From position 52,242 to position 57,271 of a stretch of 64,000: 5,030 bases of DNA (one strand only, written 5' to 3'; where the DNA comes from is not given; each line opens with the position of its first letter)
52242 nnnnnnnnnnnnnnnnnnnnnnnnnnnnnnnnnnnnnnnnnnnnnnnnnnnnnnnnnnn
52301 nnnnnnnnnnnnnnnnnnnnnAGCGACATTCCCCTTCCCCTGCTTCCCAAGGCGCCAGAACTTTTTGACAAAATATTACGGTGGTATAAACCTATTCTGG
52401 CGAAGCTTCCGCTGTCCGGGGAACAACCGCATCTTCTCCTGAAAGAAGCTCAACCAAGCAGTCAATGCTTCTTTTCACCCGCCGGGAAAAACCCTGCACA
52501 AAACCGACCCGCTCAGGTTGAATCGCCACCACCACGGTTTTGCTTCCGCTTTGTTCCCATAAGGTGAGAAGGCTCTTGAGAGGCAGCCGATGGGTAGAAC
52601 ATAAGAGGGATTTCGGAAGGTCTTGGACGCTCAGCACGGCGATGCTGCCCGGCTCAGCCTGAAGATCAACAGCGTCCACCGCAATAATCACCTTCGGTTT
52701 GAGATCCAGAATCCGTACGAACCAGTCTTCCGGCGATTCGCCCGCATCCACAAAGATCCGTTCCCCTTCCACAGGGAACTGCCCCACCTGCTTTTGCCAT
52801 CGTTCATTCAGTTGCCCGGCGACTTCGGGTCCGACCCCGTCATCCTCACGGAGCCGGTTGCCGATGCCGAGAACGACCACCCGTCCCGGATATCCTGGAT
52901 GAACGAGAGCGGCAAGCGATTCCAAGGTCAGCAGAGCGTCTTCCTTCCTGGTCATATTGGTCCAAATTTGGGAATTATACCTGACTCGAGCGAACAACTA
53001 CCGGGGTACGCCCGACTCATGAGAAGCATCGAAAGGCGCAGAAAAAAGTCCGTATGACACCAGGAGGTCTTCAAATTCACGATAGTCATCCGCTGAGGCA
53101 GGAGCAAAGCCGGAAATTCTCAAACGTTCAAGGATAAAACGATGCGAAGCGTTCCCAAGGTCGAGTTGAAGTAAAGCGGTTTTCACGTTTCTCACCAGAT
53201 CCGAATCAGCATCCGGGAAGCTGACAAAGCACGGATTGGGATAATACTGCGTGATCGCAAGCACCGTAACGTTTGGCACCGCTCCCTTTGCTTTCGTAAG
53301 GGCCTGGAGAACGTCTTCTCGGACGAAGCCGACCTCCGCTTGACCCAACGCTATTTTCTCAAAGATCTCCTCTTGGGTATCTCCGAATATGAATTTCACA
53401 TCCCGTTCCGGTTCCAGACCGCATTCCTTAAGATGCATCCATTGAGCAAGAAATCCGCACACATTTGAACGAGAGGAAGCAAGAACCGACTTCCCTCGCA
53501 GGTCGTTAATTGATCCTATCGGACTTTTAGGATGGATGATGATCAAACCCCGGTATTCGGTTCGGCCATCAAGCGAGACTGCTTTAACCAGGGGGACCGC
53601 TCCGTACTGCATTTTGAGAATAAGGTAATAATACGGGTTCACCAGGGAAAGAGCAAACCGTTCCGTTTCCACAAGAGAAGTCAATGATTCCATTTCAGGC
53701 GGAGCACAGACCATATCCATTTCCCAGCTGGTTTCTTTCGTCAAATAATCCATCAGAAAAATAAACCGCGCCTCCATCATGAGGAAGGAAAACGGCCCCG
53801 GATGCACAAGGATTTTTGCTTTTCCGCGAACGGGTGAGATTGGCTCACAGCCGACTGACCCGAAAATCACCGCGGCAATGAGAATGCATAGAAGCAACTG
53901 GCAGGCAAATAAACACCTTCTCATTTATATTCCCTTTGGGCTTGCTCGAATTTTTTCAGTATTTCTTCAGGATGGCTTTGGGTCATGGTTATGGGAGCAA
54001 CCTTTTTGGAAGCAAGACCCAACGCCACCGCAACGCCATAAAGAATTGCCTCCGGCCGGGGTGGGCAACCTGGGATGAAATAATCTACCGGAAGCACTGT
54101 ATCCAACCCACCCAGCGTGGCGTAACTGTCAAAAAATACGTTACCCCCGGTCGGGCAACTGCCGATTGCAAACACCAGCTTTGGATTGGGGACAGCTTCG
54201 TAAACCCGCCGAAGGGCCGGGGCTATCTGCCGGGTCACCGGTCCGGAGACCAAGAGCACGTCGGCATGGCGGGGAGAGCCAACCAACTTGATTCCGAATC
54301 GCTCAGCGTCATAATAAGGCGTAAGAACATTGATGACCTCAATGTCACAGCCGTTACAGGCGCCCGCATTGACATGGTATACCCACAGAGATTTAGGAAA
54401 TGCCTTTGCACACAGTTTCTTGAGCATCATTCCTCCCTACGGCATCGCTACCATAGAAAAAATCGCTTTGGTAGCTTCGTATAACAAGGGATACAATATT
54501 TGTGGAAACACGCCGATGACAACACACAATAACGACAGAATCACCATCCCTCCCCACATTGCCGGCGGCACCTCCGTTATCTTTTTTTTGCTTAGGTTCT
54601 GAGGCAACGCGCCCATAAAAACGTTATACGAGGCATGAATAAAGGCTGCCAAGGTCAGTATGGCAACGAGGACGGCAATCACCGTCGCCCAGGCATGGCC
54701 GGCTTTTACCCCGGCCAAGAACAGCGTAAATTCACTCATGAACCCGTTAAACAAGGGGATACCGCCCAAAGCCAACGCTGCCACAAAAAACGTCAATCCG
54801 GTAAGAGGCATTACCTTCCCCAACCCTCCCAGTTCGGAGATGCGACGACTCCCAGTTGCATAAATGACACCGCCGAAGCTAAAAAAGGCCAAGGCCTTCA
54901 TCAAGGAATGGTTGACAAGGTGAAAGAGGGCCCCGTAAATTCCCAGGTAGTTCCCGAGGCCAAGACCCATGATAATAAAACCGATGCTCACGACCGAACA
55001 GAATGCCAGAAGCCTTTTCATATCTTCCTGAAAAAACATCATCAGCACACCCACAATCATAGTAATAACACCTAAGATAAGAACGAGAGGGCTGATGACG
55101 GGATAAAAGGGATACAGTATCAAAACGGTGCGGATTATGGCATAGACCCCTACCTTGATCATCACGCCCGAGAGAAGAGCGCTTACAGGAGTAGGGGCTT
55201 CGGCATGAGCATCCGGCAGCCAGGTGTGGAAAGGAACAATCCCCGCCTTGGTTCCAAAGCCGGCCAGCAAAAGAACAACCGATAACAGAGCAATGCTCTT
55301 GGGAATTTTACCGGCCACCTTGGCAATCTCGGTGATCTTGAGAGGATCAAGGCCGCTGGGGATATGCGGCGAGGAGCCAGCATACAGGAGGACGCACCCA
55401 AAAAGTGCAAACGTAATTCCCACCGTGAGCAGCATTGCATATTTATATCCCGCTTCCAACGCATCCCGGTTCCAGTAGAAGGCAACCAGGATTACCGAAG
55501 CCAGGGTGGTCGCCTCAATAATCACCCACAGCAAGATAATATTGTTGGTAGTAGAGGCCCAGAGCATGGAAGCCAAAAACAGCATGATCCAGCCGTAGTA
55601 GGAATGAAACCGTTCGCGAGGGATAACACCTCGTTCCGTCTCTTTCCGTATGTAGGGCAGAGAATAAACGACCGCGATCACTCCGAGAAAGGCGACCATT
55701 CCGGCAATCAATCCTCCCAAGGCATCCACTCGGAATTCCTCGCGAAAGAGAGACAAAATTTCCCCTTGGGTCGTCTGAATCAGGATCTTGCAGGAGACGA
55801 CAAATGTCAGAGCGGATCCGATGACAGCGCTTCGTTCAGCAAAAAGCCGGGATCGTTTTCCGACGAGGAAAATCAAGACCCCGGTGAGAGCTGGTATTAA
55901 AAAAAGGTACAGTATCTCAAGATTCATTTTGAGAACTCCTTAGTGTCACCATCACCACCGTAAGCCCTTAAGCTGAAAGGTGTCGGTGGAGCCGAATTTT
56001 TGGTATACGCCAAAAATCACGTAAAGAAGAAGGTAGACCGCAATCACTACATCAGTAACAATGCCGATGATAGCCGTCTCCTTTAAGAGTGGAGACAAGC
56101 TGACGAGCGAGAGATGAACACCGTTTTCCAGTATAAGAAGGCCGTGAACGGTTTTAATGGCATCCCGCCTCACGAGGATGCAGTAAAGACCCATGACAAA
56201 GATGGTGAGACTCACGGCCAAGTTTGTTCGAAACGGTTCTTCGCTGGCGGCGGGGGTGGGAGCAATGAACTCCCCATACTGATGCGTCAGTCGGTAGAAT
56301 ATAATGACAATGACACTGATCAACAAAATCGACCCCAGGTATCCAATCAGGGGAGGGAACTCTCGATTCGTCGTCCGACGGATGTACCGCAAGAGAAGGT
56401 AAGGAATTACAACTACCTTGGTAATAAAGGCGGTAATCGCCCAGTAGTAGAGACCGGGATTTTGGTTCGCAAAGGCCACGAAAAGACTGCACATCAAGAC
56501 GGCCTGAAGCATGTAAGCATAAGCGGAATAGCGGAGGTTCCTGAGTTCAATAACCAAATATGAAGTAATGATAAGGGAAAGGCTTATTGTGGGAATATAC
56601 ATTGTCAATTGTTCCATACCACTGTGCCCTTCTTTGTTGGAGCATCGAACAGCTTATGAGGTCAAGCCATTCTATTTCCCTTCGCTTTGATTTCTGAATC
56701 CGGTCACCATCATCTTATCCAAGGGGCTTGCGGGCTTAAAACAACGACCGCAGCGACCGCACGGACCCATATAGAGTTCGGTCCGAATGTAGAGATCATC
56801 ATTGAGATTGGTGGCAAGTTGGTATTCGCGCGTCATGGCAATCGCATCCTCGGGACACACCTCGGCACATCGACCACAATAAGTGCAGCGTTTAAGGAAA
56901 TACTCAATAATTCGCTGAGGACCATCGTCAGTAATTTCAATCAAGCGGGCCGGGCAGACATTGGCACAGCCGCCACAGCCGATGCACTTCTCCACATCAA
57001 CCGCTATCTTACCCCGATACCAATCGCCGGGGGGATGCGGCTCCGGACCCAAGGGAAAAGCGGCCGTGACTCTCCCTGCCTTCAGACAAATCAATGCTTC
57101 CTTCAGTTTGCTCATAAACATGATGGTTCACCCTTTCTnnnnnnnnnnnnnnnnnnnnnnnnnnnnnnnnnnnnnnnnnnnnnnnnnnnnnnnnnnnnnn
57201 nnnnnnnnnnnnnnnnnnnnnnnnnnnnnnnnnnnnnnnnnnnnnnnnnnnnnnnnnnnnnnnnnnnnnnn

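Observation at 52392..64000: Hyf/Hyc-type membrane hydrogenase operon preceded by a PyrK-like NAD(P)H/FAD/2Fe-2S subunit instead of formate-dehydrogenase or ferredoxin input modules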

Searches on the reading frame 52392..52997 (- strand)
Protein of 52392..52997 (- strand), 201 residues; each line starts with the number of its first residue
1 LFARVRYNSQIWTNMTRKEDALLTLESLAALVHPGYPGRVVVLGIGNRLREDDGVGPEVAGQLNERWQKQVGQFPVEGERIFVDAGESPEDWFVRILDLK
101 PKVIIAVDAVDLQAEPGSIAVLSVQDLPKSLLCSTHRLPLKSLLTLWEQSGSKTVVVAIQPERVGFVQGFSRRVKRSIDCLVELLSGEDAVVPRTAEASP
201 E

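Call 35: search_protein_families(library=pfam, proteins=[window:52392-52997:-], max_evalue=0.00001)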
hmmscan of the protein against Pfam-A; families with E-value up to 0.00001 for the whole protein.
window:52392-52997:- (201 aa): 1 family
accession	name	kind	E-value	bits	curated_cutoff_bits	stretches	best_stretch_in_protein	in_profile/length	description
PF01750.23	HycI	-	1.8e-14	54.1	23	1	79-185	16-127/130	Hydrogenase maturation protease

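Call 47: search_protein_families(library=ncbifam, proteins=[window:52392-52955:-], max_evalue=0.00001)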
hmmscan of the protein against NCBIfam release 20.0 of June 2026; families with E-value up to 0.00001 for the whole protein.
window:52392-52955:- (187 aa): 6 families
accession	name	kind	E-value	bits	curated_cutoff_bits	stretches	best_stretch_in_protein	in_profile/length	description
TIGR00072.1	hydrog_prot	superfamily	2e-28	99.2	47.45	1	27-171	1-141/145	hydrogenase maturation protease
TIGR00142.1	hycI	equivalog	1.9e-26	92.6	119.1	1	27-172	2-139/146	hydrogenase maturation peptidase HycI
TIGR00130.1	frhD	equivalog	5.7e-19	68.7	134.95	1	25-170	4-146/153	coenzyme F420-reducing hydrogenase, FrhD protein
TIGR00140.1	hupD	subfamily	5.9e-11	42.5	151.8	1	26-169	1-141/151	HyaD/HybD family hydrogenase maturation endopeptidase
NF045519.1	NiFeSe_H2_mat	exception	1.2e-08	34.9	190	1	25-167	2-139/152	NiFeSe hydrogenase maturation protease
NF007777.0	PRK10466.1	equivalog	1.7e-06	27.9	190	1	25-170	2-144/164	HyaD/HybD family hydrogenase maturation endopeptidase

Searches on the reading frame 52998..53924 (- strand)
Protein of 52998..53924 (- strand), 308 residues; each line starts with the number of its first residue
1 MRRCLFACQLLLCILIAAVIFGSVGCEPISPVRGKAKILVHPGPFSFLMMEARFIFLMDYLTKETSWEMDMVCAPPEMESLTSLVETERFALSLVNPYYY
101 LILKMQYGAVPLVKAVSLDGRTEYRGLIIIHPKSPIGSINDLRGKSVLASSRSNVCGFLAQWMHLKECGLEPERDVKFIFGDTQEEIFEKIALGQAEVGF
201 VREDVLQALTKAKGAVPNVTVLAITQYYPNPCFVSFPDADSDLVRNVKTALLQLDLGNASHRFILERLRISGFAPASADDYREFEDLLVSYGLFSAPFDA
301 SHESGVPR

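Call 35: search_protein_families(library=pfam, proteins=[window:52998-53924:-], max_evalue=0.00001)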
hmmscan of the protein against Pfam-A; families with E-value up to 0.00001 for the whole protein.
window:52998-53924:- (308 aa): 1 family
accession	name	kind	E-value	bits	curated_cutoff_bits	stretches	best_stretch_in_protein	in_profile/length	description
PF12974.12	Phosphonate-bd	-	6.4e-43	147.3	27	1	50-281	12-242/242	ABC transporter, phosphonate, periplasmic substrate-binding protein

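Call 46: search_solved_structures(query=window:52998-53924:-, max_evalue=0.001)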
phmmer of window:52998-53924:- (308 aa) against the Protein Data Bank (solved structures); distinct sequences matched with E-value up to 0.001: 8.
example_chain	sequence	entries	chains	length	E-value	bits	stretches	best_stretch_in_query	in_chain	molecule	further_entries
5o2j_A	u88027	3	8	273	1.4e-09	40.9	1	57-293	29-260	Probable phosphite transport system-binding protein PtxB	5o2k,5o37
5jvb_A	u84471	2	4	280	1.7e-09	40.7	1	76-281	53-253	Phosphonate ABC transporter, periplasmic phosphonate-binding protein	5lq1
5lv1_A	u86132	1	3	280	3.2e-09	39.8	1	57-282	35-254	PtxB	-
6esv_A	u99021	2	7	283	1.9e-05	27.4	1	57-282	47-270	Putative periplasmic phosphite-binding-like protein (Pbl) PtxB-like protein designated Aio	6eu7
6esk_A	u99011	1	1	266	2e-05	27.3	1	57-282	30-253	Putative periplasmic phosphite-binding-like protein (Pbl) PtxB-like protein designated Aio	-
8ed5_A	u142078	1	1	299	2.3e-05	27.1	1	57-282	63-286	Putative periplasmic phosphite-binding-like protein (Pbl) PtxB-like protein designated Aio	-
6ght_A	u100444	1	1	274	0.0007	22.2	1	70-287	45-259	Probable phosphite transport system-binding protein HtxB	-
5me4_A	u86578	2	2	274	0.0008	22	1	70-287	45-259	Probable phosphite transport system-binding protein HtxB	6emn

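Call 47: search_protein_families(library=ncbifam, proteins=[window:52998-53924:-], max_evalue=0.00001)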
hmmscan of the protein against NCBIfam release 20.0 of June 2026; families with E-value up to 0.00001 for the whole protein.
window:52998-53924:- (308 aa): 4 families
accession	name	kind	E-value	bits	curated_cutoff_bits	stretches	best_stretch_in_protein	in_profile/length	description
TIGR04553.1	ABC_peri_selen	hypoth_equivalog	1.1e-12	48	250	1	53-293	18-264/266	putative selenate ABC transporter substrate-binding protein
TIGR01098.1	3A0109s03R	subfamily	6.9e-11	42.1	112.05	1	52-253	48-252/253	phosphate/phosphite/phosphonate ABC transporter substrate-binding protein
NF040750.1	tetrathio_HK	equivalog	5.3e-08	31.8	750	0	71-180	40-153/555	tetrathionate respiration histidine kinase TtrS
TIGR03431.1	PhnD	equivalog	8.5e-06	25.4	261.1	0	90-287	81-282/288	phosphonate ABC transporter substrate-binding protein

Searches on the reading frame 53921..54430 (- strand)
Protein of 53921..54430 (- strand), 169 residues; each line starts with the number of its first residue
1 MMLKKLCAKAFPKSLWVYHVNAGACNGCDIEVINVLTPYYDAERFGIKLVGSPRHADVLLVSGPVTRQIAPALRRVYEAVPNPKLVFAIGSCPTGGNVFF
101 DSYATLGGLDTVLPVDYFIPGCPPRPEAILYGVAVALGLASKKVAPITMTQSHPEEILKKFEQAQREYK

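Call 7: search_protein_families(library=pfam, proteins=[window:53921-54430:-])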
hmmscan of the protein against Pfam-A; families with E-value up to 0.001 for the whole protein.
window:53921-54430:- (169 aa): 1 family
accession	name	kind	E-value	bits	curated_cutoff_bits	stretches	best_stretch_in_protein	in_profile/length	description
PF01058.29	Oxidored_q6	-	3.8e-31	107.9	27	1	25-133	1-125/128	NADH ubiquinone oxidoreductase, 20 Kd subunit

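Call 47: search_protein_families(library=ncbifam, proteins=[window:53921-54430:-], max_evalue=0.00001)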
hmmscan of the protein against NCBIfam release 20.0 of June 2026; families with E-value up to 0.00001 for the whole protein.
window:53921-54430:- (169 aa): 12 families
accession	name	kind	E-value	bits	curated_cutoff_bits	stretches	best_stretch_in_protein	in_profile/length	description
NF005012.1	PRK06411.1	subfamily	6.4e-42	142.9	116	1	3-134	24-152/166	NADH-quinone oxidoreductase subunit NuoB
TIGR01957.1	nuoB_fam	subfamily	1.3e-38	132.1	142.7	1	10-134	14-136/145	NADH-quinone oxidoreductase subunit B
NF011395.0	PRK14820.1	equivalog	7.8e-35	120.3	263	1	6-142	26-159/180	NADH-quinone oxidoreductase subunit B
NF011391.0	PRK14816.1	equivalog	7e-34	117.1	283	1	11-133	50-170/196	NADH-quinone oxidoreductase subunit B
NF011392.0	PRK14817.1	equivalog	3.2e-32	111.7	271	1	13-135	36-155/182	NADH-quinone oxidoreductase subunit B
NF011394.0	PRK14819.1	equivalog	3.6e-32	111.9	312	1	24-133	41-149/264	NADH-quinone oxidoreductase subunit B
NF011390.0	PRK14815.1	equivalog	1.2e-31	109.5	281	1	14-132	34-149/183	NADH dehydrogenase subunit B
NF009808.0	PRK13292.1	equivalog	1.5e-31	109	1156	1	13-135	25-144/791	NADH-quinone oxidoreductase subunit B/C/D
NF011389.0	PRK14814.1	equivalog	2.4e-30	105.7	285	1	13-133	33-150/186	NADH dehydrogenase subunit B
NF011393.0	PRK14818.1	equivalog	2.7e-29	101.9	255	1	4-133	22-148/173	NADH dehydrogenase subunit B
NF011388.0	PRK14813.1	equivalog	8.5e-29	100.8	294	1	14-136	29-149/189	NADH dehydrogenase subunit B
TIGR03294.1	FrhG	equivalog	3.1e-08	33.6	245.5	1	55-148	50-152/228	coenzyme F420 hydrogenase subunit gamma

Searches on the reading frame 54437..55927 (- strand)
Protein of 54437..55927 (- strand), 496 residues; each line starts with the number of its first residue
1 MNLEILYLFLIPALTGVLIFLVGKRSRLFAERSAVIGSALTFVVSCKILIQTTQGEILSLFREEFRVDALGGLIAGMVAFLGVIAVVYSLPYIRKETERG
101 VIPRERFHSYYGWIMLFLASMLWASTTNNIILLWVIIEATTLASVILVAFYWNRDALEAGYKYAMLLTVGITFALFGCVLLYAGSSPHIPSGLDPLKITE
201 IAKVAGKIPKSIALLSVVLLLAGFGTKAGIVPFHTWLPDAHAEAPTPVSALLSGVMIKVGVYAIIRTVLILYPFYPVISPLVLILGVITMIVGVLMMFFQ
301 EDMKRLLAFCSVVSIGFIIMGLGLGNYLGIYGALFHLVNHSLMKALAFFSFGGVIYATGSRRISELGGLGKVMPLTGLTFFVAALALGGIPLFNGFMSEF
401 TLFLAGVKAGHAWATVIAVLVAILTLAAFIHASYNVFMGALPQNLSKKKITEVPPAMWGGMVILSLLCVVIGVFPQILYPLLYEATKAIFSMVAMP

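Call 7: search_protein_families(library=pfam, proteins=[window:54437-55927:-])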
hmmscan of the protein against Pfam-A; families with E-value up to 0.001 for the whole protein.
window:54437-55927:- (496 aa): 1 family
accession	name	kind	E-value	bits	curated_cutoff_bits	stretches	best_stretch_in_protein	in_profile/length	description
PF00361.26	Proton_antipo_M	-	1.2e-66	225.4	21.5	1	128-425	2-294/294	NADH:quinone oxidoreductase/Mrp antiporter, TM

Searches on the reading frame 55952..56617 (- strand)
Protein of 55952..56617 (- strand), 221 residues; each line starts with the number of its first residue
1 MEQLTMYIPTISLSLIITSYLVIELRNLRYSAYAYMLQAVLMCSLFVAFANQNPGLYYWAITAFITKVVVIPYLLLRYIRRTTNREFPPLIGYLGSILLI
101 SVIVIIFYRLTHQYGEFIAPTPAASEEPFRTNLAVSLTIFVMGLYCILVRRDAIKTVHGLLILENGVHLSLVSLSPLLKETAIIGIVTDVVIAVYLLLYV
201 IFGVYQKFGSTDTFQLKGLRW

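Call 7: search_protein_families(library=pfam, proteins=[window:55952-56617:-])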
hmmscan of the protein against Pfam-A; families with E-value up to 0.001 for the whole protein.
window:55952-56617:- (221 aa): 1 family
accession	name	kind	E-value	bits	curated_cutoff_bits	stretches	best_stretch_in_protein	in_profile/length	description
PF00420.29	Oxidored_q2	-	1.2e-09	38.3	26.1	1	133-221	3-95/95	NADH-ubiquinone/plastoquinone oxidoreductase chain 4L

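Call 47: search_protein_families(library=ncbifam, proteins=[window:55952-56617:-], max_evalue=0.00001)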
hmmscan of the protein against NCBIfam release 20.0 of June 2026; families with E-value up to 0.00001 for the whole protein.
window:55952-56617:- (221 aa): 1 family
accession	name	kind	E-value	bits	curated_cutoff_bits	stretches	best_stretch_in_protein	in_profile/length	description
NF008556.0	PRK11492.1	equivalog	1.1e-38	133.3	136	1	6-220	5-215/216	hydrogenase 4 membrane subunit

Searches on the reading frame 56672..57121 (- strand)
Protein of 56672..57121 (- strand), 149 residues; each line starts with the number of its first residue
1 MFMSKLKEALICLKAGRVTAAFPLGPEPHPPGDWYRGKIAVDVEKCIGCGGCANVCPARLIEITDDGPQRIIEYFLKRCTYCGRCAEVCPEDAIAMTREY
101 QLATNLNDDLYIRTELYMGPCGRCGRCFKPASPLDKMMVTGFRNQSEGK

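Call 7: search_protein_families(library=pfam, proteins=[window:56672-57121:-])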
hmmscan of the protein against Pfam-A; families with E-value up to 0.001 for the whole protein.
window:56672-57121:- (149 aa): 15 families
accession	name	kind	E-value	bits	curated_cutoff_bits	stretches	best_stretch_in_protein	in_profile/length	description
PF00037.32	Fer4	-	8.9e-14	51.1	21.1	2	77-94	6-23/24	4Fe-4S binding domain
PF12838.12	Fer4_7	-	9.6e-14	52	27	1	45-93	1-52/52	4Fe-4S dicluster domain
PF12837.12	Fer4_6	-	5.4e-12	45.5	25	2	38-61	1-24/24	4Fe-4S binding domain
PF13187.11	Fer4_9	-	1.5e-11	44.6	27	1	45-94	1-52/52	4Fe-4S dicluster domain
PF25160.1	LdpA_Fe-S-bd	-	2.7e-11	43.5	27.6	2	40-63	22-45/49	LdpA Fe-S cluster-binding domain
PF13237.11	Fer4_10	-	2.9e-11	43.6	25.5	1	39-90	2-53/53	4Fe-4S dicluster domain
PF12797.12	Fer4_2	-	5.5e-11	42.1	24.5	1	38-58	2-22/22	4Fe-4S binding domain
PF14697.11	Fer4_21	-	2.7e-10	40.6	35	1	41-96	3-59/59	4Fe-4S dicluster domain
PF13484.11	Fer4_16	-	3.4e-09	37.8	30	1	78-103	1-25/66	4Fe-4S double cluster binding domain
PF13183.11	Fer4_8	-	1.1e-06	29.5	27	1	43-92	2-67/68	4Fe-4S dicluster domain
PF13459.11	Fer4_15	-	4.3e-05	24.6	22.4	1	39-71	1-32/66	4Fe-4S single cluster domain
PF13534.11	Fer4_17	-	6e-05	23.9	22.2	0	74-92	41-59/61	4Fe-4S dicluster domain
PF17179.9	Fer4_22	-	6.6e-05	24.1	27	0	42-59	77-94/95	4Fe-4S dicluster domain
PF12798.12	Fer4_3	-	0.0002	22.4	27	0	79-93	1-15/15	4Fe-4S binding domain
PF12800.12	Fer4_4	-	0.00021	21.8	24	0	44-58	2-16/17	4Fe-4S binding domain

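Call 47: search_protein_families(library=ncbifam, proteins=[window:56672-57121:-], max_evalue=0.00001)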
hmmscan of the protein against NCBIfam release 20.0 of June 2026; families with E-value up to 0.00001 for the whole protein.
window:56672-57121:- (149 aa): 50 families (the best 25 are shown)
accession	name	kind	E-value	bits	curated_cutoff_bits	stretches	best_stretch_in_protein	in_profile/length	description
NF006076.0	PRK08222.1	equivalog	4.7e-29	101.5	270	1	11-137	7-133/181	hydrogenase 4 subunit H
NF009053.0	PRK12387.1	subfamily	2.5e-28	99.1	204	1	12-135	8-131/180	formate hydrogenlyase complex iron-sulfur subunit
NF006221.0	PRK08348.1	subfamily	2.4e-22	79.1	124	1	16-106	17-104/136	NADH-plastoquinone oxidoreductase subunit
TIGR01971.1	NuoI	subfamily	4.6e-20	71.4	113.05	1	16-113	12-117/121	NADH-quinone oxidoreductase, chain I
NF040612.1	F420_dehyd_FpoI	exception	7.5e-16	58.2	180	1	1-100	1-105/135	F420H2 dehydrogenase subunit FpoI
NF004540.0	PRK05888.2-1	equivalog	1.8e-15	56.7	215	1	5-112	7-121/139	NADH-quinone oxidoreductase subunit NuoI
NF004537.0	PRK05888.1-3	equivalog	5.3e-15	55.5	163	1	17-115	38-151/204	NADH-quinone oxidoreductase subunit NuoI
NF004543.0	PRK05888.2-5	equivalog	2.4e-14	53.3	243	1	29-109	44-130/217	NADH-quinone oxidoreductase subunit NuoI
NF004541.0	PRK05888.2-2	equivalog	2.3e-13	50.3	217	1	14-110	33-127/168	NADH-quinone oxidoreductase subunit NuoI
NF038196.1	ferrodoxin_EFR1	subfamily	1.5e-12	48.1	75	1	38-98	179-233/242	EFR1 family ferrodoxin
NF004542.0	PRK05888.2-3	equivalog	2.6e-12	46.7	248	1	42-108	81-153/203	NADH-quinone oxidoreductase subunit NuoI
NF042909.1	FMH_DH_FwdF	exception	4.7e-12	45.7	375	1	36-138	130-243/336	tungsten-dependent formylmethanofuran dehydrogenase subunit FwdF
NF010590.0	PRK13984.1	equivalog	5e-12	44.7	946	1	33-112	39-127/611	putative oxidoreductase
NF004539.0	PRK05888.1-5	equivalog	5.2e-12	45.7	225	1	42-113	59-136/162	NADH-quinone oxidoreductase subunit NuoI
NF004536.0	PRK05888.1-1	equivalog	7.1e-12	45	212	1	17-122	28-143/180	NADH-quinone oxidoreductase subunit NuoI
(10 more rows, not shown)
